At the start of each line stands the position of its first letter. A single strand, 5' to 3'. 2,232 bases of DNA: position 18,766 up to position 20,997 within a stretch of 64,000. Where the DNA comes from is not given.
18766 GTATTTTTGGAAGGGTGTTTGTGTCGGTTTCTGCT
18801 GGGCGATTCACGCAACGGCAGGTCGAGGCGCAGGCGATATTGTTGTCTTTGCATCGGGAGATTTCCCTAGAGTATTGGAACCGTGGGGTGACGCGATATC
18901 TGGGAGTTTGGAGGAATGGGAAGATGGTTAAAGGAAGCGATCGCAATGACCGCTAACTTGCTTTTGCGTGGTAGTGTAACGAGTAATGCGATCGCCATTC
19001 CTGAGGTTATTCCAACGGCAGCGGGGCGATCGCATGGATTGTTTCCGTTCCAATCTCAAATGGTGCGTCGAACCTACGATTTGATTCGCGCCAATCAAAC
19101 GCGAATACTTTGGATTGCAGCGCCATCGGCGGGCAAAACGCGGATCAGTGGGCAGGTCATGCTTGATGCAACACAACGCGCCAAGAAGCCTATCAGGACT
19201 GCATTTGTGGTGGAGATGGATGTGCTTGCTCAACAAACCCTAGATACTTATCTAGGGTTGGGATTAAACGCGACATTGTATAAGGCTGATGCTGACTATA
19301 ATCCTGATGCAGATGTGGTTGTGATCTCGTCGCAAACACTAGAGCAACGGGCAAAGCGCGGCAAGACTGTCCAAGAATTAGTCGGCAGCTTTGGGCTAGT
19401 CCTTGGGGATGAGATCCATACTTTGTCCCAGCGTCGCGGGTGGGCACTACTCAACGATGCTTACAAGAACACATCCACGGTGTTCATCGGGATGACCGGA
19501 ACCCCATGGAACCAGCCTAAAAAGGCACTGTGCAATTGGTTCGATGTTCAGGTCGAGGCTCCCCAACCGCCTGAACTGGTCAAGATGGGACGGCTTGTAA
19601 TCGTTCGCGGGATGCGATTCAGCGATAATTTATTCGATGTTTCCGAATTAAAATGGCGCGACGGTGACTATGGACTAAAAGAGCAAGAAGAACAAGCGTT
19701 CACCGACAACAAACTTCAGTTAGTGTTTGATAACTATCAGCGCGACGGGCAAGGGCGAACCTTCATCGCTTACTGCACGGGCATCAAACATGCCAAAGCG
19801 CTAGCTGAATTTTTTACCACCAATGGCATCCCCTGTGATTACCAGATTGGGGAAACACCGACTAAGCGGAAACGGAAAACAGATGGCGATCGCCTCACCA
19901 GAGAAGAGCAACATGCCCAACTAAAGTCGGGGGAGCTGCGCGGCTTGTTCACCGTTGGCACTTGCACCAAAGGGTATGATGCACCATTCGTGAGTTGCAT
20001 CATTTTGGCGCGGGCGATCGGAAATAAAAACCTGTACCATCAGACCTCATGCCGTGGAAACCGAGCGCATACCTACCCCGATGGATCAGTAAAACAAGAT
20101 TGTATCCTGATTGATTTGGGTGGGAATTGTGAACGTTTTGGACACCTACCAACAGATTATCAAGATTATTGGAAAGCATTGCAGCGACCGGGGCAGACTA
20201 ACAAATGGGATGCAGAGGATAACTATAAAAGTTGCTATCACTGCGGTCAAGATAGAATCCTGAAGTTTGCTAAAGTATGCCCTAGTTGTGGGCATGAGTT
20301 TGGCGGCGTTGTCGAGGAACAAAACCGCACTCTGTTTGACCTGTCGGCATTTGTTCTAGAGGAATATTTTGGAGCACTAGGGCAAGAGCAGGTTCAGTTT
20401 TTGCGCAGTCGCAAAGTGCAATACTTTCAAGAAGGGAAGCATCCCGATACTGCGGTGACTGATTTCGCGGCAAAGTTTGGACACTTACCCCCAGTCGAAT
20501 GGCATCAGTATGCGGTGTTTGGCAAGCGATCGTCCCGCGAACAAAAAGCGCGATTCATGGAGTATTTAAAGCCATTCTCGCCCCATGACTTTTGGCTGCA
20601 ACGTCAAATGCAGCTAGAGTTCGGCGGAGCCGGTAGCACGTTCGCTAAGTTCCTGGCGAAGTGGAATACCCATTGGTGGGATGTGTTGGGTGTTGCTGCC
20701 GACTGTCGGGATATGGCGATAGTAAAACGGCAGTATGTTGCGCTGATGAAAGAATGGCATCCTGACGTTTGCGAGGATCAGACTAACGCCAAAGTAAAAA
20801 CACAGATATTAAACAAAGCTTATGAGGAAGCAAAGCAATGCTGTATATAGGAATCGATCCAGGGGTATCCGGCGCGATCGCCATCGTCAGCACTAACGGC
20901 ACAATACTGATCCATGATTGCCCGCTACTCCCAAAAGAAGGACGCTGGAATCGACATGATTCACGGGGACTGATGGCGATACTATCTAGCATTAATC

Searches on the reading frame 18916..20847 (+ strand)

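Call 16: search_protein_families(library=phrogs, proteins=[window:18916-20847:+], max_evalue=0.00001)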
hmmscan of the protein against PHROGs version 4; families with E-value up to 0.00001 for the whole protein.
window:18916-20847:+ (644 aa): 1 family
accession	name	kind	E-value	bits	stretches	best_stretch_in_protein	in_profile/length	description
phrog_16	-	DNA, RNA and nucleotide metabolism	1.2e-51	177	1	42-496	273-664/986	DNA helicase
